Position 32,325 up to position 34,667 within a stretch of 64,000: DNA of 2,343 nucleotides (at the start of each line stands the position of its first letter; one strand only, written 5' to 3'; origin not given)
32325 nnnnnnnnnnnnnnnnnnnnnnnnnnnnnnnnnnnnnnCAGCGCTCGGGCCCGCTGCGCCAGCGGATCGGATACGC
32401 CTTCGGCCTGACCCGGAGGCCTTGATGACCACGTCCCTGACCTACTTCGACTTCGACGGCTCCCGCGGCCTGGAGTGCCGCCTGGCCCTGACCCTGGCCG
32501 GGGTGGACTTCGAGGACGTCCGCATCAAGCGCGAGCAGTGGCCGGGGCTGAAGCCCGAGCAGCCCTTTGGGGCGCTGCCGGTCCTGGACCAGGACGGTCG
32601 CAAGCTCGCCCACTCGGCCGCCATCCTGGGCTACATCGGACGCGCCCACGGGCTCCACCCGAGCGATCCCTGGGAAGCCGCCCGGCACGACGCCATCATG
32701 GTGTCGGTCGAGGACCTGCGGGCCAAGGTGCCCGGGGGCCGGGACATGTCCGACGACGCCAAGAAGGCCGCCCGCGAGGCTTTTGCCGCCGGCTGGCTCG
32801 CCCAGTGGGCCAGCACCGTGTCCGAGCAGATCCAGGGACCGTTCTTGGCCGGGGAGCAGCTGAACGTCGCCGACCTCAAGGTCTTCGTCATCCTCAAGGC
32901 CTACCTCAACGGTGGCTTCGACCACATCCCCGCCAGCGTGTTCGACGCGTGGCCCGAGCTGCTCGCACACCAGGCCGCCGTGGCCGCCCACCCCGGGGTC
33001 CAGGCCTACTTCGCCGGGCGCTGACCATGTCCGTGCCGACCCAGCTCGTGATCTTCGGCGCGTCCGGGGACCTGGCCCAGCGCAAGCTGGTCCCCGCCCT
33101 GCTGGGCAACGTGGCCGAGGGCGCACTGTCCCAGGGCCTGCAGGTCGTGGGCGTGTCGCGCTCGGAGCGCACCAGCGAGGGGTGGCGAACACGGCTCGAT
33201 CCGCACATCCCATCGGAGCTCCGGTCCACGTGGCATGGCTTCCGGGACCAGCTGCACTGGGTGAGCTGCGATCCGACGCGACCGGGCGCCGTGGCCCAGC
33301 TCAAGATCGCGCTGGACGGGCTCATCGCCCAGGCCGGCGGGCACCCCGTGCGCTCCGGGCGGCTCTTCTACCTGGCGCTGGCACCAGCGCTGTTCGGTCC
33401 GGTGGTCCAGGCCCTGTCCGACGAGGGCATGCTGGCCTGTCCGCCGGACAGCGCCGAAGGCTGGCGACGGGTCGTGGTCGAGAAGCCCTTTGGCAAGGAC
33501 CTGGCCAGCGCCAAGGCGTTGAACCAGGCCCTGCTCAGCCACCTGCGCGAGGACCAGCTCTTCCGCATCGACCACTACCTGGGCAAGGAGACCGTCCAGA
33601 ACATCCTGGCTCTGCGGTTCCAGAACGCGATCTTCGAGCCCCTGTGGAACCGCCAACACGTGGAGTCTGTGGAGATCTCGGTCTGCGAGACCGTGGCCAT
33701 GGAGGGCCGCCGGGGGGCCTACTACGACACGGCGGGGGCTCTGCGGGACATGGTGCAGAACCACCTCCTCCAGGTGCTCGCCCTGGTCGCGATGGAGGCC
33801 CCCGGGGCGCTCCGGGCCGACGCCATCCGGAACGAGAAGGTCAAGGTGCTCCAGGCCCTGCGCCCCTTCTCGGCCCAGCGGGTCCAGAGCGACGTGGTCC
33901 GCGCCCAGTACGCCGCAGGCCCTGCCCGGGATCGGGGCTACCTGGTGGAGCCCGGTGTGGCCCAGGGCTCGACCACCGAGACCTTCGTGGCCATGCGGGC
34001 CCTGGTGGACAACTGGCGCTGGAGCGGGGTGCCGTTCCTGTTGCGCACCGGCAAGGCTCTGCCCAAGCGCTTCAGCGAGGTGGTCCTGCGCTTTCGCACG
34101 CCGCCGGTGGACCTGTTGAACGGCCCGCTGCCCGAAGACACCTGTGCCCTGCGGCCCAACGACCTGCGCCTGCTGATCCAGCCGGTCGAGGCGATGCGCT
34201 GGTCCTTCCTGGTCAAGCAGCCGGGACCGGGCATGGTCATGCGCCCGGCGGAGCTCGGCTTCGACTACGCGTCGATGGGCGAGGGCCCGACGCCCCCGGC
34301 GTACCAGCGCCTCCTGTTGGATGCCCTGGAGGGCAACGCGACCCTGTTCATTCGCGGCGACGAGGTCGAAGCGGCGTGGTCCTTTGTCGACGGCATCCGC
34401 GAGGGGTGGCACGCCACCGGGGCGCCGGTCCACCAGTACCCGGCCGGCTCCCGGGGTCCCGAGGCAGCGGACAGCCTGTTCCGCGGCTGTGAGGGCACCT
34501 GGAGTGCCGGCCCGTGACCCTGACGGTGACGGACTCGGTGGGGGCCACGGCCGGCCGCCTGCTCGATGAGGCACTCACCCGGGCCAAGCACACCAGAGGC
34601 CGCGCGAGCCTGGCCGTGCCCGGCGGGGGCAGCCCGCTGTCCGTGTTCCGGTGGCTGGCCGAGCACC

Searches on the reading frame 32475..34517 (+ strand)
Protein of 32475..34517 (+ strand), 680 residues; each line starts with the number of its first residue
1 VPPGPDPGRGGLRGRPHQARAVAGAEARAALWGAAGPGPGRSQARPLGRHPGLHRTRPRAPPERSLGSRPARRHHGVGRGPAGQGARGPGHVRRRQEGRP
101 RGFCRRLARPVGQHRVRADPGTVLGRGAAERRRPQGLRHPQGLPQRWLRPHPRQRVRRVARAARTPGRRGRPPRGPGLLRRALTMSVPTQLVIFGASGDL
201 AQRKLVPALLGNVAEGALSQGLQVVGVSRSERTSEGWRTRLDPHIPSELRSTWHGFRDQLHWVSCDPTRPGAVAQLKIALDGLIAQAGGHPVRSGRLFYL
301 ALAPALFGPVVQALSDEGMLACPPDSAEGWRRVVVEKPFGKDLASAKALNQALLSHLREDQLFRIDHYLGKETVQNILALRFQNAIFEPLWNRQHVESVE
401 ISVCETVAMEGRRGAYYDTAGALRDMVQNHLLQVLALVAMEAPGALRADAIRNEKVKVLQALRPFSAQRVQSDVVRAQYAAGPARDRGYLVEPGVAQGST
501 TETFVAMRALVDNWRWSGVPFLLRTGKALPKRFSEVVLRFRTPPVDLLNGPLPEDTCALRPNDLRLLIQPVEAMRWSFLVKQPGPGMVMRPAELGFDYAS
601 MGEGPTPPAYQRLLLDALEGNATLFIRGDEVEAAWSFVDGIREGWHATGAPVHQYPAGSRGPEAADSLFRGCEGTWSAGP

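Call 44: search_protein_families(library=pfam, proteins=[window:32475-34517:+], max_evalue=0.001)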
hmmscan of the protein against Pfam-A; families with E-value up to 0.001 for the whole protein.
window:32475-34517:+ (680 aa): 2 families
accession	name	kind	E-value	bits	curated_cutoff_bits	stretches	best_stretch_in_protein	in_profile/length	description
PF02781.21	G6PD_C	-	9.3e-105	350.3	27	1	378-676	1-295/296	Glucose-6-phosphate dehydrogenase, C-terminal domain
PF00479.28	G6PD_N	-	3.2e-51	175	22.1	1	192-376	1-183/183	Glucose-6-phosphate dehydrogenase, NAD binding domain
